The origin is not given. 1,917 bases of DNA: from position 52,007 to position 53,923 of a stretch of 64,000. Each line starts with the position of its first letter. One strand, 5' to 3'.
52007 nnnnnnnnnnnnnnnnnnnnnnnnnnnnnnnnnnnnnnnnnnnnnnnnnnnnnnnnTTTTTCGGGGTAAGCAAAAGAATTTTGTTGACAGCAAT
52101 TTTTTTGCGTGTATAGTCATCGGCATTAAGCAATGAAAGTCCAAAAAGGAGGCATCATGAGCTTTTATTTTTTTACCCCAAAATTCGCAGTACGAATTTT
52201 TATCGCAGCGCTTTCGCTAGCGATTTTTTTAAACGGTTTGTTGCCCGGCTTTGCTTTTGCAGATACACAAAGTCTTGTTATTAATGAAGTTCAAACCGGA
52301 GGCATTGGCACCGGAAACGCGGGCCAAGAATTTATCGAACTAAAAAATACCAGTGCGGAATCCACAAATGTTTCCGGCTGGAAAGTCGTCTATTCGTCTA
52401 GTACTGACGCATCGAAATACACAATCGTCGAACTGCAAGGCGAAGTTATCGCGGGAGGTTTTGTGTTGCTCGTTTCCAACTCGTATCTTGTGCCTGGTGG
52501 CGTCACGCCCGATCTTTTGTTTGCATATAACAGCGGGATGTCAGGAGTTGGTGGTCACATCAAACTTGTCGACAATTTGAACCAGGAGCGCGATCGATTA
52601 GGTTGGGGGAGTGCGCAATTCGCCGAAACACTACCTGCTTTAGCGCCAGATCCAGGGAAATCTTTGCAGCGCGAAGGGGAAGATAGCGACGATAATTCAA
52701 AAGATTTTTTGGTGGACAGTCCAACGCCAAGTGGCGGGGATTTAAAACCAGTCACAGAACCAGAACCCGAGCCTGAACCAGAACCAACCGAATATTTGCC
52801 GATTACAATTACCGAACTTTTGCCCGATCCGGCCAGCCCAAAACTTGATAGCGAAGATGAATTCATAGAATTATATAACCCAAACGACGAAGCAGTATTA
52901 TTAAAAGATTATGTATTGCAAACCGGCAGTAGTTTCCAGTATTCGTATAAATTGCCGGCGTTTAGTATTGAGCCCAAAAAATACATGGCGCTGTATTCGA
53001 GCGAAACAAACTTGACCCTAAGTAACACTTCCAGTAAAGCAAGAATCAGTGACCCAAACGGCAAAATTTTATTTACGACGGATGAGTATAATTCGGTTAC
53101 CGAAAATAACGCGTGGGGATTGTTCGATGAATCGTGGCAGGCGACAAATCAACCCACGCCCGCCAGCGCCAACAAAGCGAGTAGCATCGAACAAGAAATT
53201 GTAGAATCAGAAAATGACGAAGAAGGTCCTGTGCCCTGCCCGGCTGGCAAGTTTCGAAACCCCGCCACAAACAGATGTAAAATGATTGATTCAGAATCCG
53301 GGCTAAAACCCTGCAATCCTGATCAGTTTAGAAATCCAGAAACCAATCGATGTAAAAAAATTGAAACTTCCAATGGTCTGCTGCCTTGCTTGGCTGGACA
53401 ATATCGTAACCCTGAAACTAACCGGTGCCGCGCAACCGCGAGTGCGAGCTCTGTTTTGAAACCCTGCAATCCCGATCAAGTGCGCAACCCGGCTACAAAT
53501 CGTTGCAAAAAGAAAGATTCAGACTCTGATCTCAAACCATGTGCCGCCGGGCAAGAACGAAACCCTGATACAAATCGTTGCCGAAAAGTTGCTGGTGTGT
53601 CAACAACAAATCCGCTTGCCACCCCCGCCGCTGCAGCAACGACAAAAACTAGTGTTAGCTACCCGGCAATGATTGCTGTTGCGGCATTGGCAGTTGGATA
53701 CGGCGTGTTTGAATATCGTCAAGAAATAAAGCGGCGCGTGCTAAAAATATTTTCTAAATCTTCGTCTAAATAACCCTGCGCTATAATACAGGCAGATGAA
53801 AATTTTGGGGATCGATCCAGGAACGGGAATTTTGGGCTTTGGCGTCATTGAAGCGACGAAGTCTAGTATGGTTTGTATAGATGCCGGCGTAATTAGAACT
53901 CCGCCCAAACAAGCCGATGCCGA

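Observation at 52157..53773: Double lamin-tail-domain surface protein with five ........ repeats inserted between yebC and ruvC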

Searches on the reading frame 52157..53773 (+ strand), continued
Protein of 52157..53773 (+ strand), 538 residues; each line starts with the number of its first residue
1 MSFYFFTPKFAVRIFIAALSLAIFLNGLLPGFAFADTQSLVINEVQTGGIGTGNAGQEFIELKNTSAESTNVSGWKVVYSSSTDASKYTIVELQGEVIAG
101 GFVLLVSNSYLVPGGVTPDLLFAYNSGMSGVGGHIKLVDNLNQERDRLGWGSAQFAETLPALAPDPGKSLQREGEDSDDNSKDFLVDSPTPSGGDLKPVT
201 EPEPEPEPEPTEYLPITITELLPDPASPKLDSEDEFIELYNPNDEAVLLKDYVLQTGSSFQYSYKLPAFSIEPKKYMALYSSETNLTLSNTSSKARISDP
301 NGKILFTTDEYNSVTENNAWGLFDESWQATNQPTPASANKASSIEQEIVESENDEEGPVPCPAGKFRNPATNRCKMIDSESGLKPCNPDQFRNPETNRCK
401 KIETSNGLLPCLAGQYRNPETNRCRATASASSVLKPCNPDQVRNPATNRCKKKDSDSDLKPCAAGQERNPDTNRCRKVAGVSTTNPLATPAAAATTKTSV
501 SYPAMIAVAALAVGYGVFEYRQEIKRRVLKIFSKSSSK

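Call 35: search_protein_families(library=pfam, proteins=[P0053, P0074, P0085, P0108, P0008], max_evalue=0.1)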
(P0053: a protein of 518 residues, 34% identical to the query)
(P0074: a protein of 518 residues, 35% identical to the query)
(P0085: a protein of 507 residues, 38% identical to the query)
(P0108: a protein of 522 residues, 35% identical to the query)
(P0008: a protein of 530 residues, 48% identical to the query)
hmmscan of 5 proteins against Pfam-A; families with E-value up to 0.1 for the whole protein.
P0053 (518 aa): 2 families
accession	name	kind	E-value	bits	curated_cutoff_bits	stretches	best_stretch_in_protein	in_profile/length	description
PF00932.25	LTD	-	2.7e-19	70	34.3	2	29-114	4-70/109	Lamin Tail Domain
PF25314.1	TNFR_nem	-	9.7e-06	25.9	27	1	389-406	17-34/34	TNF receptor-like domain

P0074 (518 aa): 2 families
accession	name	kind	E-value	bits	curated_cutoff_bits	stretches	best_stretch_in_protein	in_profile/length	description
PF00932.25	LTD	-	6.8e-28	97.7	34.3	2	29-141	2-108/109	Lamin Tail Domain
PF25314.1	TNFR_nem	-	2.9e-06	27.6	27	1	421-438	17-34/34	TNF receptor-like domain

P0085 (507 aa): 2 families
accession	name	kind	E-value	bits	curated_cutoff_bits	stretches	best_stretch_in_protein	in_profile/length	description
PF00932.25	LTD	-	1.5e-24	86.9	34.3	2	203-298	5-104/109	Lamin Tail Domain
PF25314.1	TNFR_nem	-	8.3e-06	26.1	27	1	428-444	18-34/34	TNF receptor-like domain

P0108 (522 aa): 2 families
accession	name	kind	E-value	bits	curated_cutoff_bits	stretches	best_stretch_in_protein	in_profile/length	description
PF00932.25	LTD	-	6.2e-20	72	34.3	2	29-116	2-70/109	Lamin Tail Domain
PF25314.1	TNFR_nem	-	1.9e-05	25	27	1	413-430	17-34/34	TNF receptor-like domain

P0008 (530 aa): 1 family
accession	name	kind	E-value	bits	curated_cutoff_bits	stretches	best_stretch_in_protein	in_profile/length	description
PF00932.25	LTD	-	7.7e-33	113.6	34.3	2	28-143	2-108/109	Lamin Tail Domain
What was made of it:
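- On TNF receptor-like domain PF25314 (TNFR_nem): Among relatives only occasional members reach 27 bits (P0074, 27.6), and always over the second half only (call 35).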

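Call 38: fold_search(model_id=the predicted structure, library=pdb)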
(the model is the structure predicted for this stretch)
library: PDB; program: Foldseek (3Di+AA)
matches with E <= 10: 1050; with E <= 0.001: 50
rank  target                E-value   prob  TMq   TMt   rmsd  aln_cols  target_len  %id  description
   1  3gef_A                2.3e-06  1.00  0.18  0.73   3.1       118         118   16  Crystal structure of the R482W mutant of lamin A/C (released 2009-08-04)
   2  3jt0_A                3.6e-06  1.00  0.16  0.70   5.9       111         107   18  Crystal Structure of the C-terminal fragment (426-558) Lamin-B1 from Homo sapiens, Northeast Structural Genomics Conso (released 2009-09-22)
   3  1ifr                  1.2e-05  1.00  0.17  0.74   3.2       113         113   17  Structure of Lamin A/C Globular Domain (released 2002-07-17)
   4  3umn_A                1.3e-05  1.00  0.16  0.67   3.0       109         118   19  Crystal Structure of Lamin-B1 (released 2011-11-30)
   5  3umn_B                1.3e-05  1.00  0.16  0.67   3.2       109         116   20  Crystal Structure of Lamin-B1 (released 2011-11-30)
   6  2lll_MODEL_1_A        1.9e-05  1.00  0.17  0.69   5.7       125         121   15  Solution NMR structure of C-terminal globular domain of human Lamin-B2, Northeast Structural Genomics Consorti (released 2011-12-07)
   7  1l9m_A                2.2e-05  0.99  0.13  0.11  26.3       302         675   12  Three-dimensional structure of the human transglutaminase 3 enzyme: binding of calcium ions change structure for activ (released 2002-05-29)
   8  3jt0_B                2.9e-05  1.00  0.16  0.68   7.5       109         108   19  Crystal Structure of the C-terminal fragment (426-558) Lamin-B1 from Homo sapiens, Northeast Structural Genomics Conso (released 2009-09-22)
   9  7crg_B                3.1e-05  1.00  0.16  0.61   4.6       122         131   17  Beta-strand-mediated dimeric formation of the extended Ig-like domains of human lamin A/C (released 2021-08-25)
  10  1nug_B                3.3e-05  0.99  0.13  0.11  24.9       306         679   11  Role of Calcium Ions in the Activation and Activity of the Transglutaminase 3 Enzyme (2 calciums, 1 Mg, inactive form) (released 2003-04-22)
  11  6ghd_F                3.5e-05  1.00  0.14  0.59   7.5       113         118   18  Structural analysis of the ternary complex between lamin A/C, BAF and emerin identifies an interface disrupted in auto (released 2018-08-08)
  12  2vzt_A                3.5e-05  0.99  0.13  0.09  28.1       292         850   13  Complex of Amycolatopsis orientalis exo-chitosanase CsxA E541A with PNP-beta-D-glucosamine (released 2008-10-14)
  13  7crg_A                3.7e-05  1.00  0.15  0.57   8.8       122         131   16  Beta-strand-mediated dimeric formation of the extended Ig-like domains of human lamin A/C (released 2021-08-25)
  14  1l9m_B                3.9e-05  0.99  0.13  0.11  25.4       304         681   11  Three-dimensional structure of the human transglutaminase 3 enzyme: binding of calcium ions change structure for activ (released 2002-05-29)
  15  1ufg_MODEL_1_A        4.6e-05  1.00  0.16  0.54   3.1       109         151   17  Solution structure of immunoglobulin like domain of mouse nuclear lamin (released 2004-06-22)
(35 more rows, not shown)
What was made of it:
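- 52265..52726 (+): Lamin tail domain 1 (residues about 37-190), net charge -11. Foldseek matches to lamin Ig folds, e.g. 3gef, E 2e-6 (call 38).
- On Lamin tail domain proteins (Pfam PF00932): Foldseek top hits are lamin A/C and B1 Ig folds, TM (target) 0.67-0.74, E 2e-6 to 1e-5 (call 38).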

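Call 52: list_cluster_members(proteins=[P0001, P0002, P0063])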
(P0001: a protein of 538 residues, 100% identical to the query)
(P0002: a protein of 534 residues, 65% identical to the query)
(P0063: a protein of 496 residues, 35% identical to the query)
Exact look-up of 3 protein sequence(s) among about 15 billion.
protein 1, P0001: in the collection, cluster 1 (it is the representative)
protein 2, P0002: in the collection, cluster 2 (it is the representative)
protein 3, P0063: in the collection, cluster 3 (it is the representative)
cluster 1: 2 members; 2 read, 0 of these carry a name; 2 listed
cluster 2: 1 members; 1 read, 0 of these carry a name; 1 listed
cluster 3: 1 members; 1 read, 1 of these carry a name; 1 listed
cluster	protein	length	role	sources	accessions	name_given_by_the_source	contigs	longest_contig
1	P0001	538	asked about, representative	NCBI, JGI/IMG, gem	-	-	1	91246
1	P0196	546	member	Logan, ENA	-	-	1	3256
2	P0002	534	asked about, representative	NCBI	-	-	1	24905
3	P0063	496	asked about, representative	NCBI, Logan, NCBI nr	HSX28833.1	MAG TPA: lamin tail domain-containing protein [Candidatus Saccharimonadales bacterium] | lamin tail domain-containing protein [Candidatus Saccharimonadales bacterium]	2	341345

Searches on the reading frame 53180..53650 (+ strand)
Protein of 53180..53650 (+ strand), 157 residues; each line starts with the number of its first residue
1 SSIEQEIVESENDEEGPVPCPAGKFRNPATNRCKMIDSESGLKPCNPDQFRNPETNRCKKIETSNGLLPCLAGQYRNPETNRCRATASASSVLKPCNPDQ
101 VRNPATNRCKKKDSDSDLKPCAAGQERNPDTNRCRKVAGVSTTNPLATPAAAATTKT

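Call 19: search_solved_structures(query=window:53180-53650:+, max_evalue=10, show_alignments=3)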
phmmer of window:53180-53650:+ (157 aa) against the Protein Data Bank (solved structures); distinct sequences matched with E-value up to 10: 0.

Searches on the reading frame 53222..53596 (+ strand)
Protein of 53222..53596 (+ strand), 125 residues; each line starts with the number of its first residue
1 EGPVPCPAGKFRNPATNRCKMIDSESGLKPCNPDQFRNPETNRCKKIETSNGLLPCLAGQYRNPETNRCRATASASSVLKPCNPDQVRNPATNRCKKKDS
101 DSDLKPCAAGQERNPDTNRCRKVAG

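Call 3: search_protein_families(library=pfam, proteins=[window:53237-53587:+], max_evalue=1)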
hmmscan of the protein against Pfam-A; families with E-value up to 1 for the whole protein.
window:53237-53587:+ (117 aa): 2 families
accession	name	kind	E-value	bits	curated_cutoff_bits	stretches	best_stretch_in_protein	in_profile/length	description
PF01607.29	CBM_14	-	0.022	15.3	22.1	0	71-95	25-49/53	Chitin binding Peritrophin-A domain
PF25314.1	TNFR_nem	-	0.029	14.8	27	0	102-116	18-32/34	TNF receptor-like domain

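Call 4: search_protein_families(library=ncbifam, proteins=[window:53237-53587:+], max_evalue=1)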
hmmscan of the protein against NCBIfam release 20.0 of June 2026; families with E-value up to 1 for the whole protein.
window:53237-53587:+ (117 aa): 0 families

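Call 37: find_homologous_proteins(query=window:53222-53596:+, max_evalue=0.001)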
Query window:53222-53596:+ (125 aa): 75 proteins with E <= 0.001 among 116 candidates.
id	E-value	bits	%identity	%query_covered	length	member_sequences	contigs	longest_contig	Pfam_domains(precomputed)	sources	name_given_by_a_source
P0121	9.3e-39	150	50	87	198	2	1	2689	-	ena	-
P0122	5.2e-32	129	66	74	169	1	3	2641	-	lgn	-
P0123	1.4e-30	124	62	86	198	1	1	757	-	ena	-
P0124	1.6e-27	114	59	80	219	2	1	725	-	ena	-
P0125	1.7e-27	114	59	74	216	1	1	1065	-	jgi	jgi:hypothetical protein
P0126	2.9e-27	113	57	78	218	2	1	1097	-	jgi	jgi:hypothetical protein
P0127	4.6e-27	113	45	94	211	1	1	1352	-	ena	-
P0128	5.3e-27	112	58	80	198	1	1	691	-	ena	-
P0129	1.4e-26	111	51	90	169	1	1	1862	PF24633.2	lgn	-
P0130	1.9e-26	111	57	78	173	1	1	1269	-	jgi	jgi:hypothetical protein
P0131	1.6e-25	108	61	74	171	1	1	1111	-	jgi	jgi:hypothetical protein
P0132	3.6e-25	107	49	84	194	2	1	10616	-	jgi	jgi:hypothetical protein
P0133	6.3e-25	106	55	76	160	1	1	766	-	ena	-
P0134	3.3e-24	103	51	82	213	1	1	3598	-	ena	-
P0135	6.7e-24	102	50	81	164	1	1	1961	-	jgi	jgi:hypothetical protein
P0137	1.2e-23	102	52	79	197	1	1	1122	PF25314.2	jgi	jgi:hypothetical protein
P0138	1.5e-23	101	55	77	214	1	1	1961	PF25314.2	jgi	jgi:hypothetical protein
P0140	4.8e-23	100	55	77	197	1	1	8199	PF25314.2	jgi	jgi:hypothetical protein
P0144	6.0e-22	96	52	78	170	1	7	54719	-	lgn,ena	-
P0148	1.5e-21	95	53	78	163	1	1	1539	PF25314.2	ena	-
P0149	6.2e-21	93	38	81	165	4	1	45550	-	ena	-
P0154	1.3e-20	92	54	78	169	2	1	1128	PF25314.2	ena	-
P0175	1.2e-12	66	46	64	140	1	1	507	PF25314.2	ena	-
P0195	9.9e-4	37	38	40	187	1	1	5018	PF13948.12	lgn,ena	-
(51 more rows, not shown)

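Call 40: search_protein_families(library=pfam, proteins=[P0149, P0129, P0195, P0144, window:53237-53596:+], max_evalue=10)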
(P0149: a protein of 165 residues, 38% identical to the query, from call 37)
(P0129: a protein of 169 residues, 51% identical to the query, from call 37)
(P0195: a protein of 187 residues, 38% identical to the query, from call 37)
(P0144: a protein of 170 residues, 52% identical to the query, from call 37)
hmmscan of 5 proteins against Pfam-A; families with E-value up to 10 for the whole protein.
P0149 (165 aa): 8 families
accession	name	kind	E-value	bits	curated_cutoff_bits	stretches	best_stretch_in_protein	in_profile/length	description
PF01607.29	CBM_14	-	0.0044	17.6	22.1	3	61-81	29-49/53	Chitin binding Peritrophin-A domain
PF12662.13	cEGF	-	0.0054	17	26.6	1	62-77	5-20/24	Complement Clr-like EGF-like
PF13948.11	DUF4215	-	0.0099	16.6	27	2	62-81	3-22/47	Domain of unknown function (DUF4215)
PF01821.23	ANATO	-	0.025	15.9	21.4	1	63-89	2-30/36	Anaphylotoxin-like domain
PF18278.7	RANK_CRD_2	-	0.063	13.9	26.8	1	38-77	3-40/41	Receptor activator of the NF-KB cysteine-rich repeat domain 2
PF18649.7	EcpB_C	-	0.47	10.9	26.1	1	49-78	23-50/72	EcpB C-terminal domain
PF21671.2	CPL1-like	-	0.58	10.7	27.4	1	26-76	14-59/60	Protein CPL1-like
PF24633.1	DUF7630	-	4.8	7.9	27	2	85-102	26-44/45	Domain of unknown function (DUF7630)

P0129 (169 aa): 14 families
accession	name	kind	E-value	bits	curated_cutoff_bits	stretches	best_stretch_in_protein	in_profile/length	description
PF24633.1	DUF7630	-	4.5e-06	27.2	27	4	30-60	13-44/45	Domain of unknown function (DUF7630)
PF18694.6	TDP-43_N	-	7.9e-05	22.9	27.1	2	44-71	33-61/74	TAR DNA-binding protein 43, N-terminal domain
PF25314.1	TNFR_nem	-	0.00057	20.2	27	2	98-113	18-33/34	TNF receptor-like domain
PF17780.6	OCRE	-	0.0063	16.9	24.7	1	46-56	10-20/52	OCRE domain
PF13948.11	DUF4215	-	0.052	14.3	27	0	98-118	4-24/47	Domain of unknown function (DUF4215)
PF16427.10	DUF5024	-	0.053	14.3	25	1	103-125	24-46/104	Domain of unknown function (DUF5024)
PF01607.29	CBM_14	-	0.097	13.3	22.1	0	16-34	27-45/53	Chitin binding Peritrophin-A domain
PF18649.7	EcpB_C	-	0.3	11.6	26.1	1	53-84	21-47/72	EcpB C-terminal domain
PF23427.1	EGF_4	-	0.48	10.9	27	1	20-33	27-40/40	EGF-like domain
PF15901.10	Sortilin_C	-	0.57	10.9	27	1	9-91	64-149/167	Sortilin, neurotensin receptor 3, C-terminal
PF21671.2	CPL1-like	-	0.68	10.5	27.4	0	96-111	44-59/60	Protein CPL1-like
PF01821.23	ANATO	-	0.85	11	21.4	0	98-117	2-21/36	Anaphylotoxin-like domain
PF00020.24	TNFR_c6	-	3.4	8.6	29.4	1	72-99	1-32/39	TNFR/NGFR cysteine-rich region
PF24973.1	EGF_LMN_ATRN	-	3.6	8.2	27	0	19-31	29-41/44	Laminin/attractin EGF domain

P0195 (187 aa): 9 families
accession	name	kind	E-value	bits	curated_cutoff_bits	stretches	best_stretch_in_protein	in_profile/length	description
PF13948.11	DUF4215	-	7.6e-06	26.6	27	2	39-70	3-32/47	Domain of unknown function (DUF4215)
PF15913.10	Furin-like_2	-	3.6e-05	24.4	28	2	47-121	29-102/102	Furin-like repeat, cysteine-rich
PF25314.1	TNFR_nem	-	0.21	12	27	2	107-124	17-34/34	TNF receptor-like domain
PF25387.1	ADGRF3_N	-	0.32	11.9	31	2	90-128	15-51/60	ADGRF3-like, N-terminal domain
PF11770.13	GAPT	-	0.71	10.1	21.1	0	71-108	70-108/156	GRB2-binding adapter (GAPT)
PF01607.29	CBM_14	-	1.3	9.7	22.1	0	34-53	25-44/53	Chitin binding Peritrophin-A domain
PF21671.2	CPL1-like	-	1.7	9.2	27.4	1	101-121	38-59/60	Protein CPL1-like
PF07562.20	NCD3G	-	6.4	7.2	38.9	1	36-73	6-48/54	Nine Cysteines Domain of family 3 GPCR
PF00746.26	Gram_pos_anchor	-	6.9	7.2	20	0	137-161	10-34/43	LPXTG cell wall anchor motif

P0144 (170 aa): 4 families
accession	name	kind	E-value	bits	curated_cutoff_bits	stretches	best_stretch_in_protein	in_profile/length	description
PF25314.1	TNFR_nem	-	2.6e-05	24.5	27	3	92-108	18-34/34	TNF receptor-like domain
PF01607.29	CBM_14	-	1.1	9.8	22.1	0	35-57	24-46/53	Chitin binding Peritrophin-A domain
PF00020.24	TNFR_c6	-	6.4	7.7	29.4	0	67-81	1-16/39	TNFR/NGFR cysteine-rich region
PF01082.25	Cu2_monooxygen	-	7.4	7.2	30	0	80-115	56-94/130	Copper type II ascorbate-dependent monooxygenase, N-terminal domain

seq(120 aa): 3 families
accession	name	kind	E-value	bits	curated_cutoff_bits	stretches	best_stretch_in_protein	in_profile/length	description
PF25314.1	TNFR_nem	-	0.0035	17.7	27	2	102-118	18-34/34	TNF receptor-like domain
PF01607.29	CBM_14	-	0.016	15.7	22.1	0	71-95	25-49/53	Chitin binding Peritrophin-A domain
PF23324.1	DUF7086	-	5.7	7.3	27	0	25-56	51-82/134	Domain of unknown function (DUF7086)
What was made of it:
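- On TNF receptor-like domain PF25314 (TNFR_nem): This protein scores 14.8-17.7 bits, over profile positions 18-34 only (calls 3, 40).
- There is no similarity to any known wall-binding module (LysM, SH3b, PG_binding, choline-binding) in Pfam or NCBIfam (calls 3, 4, 40).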
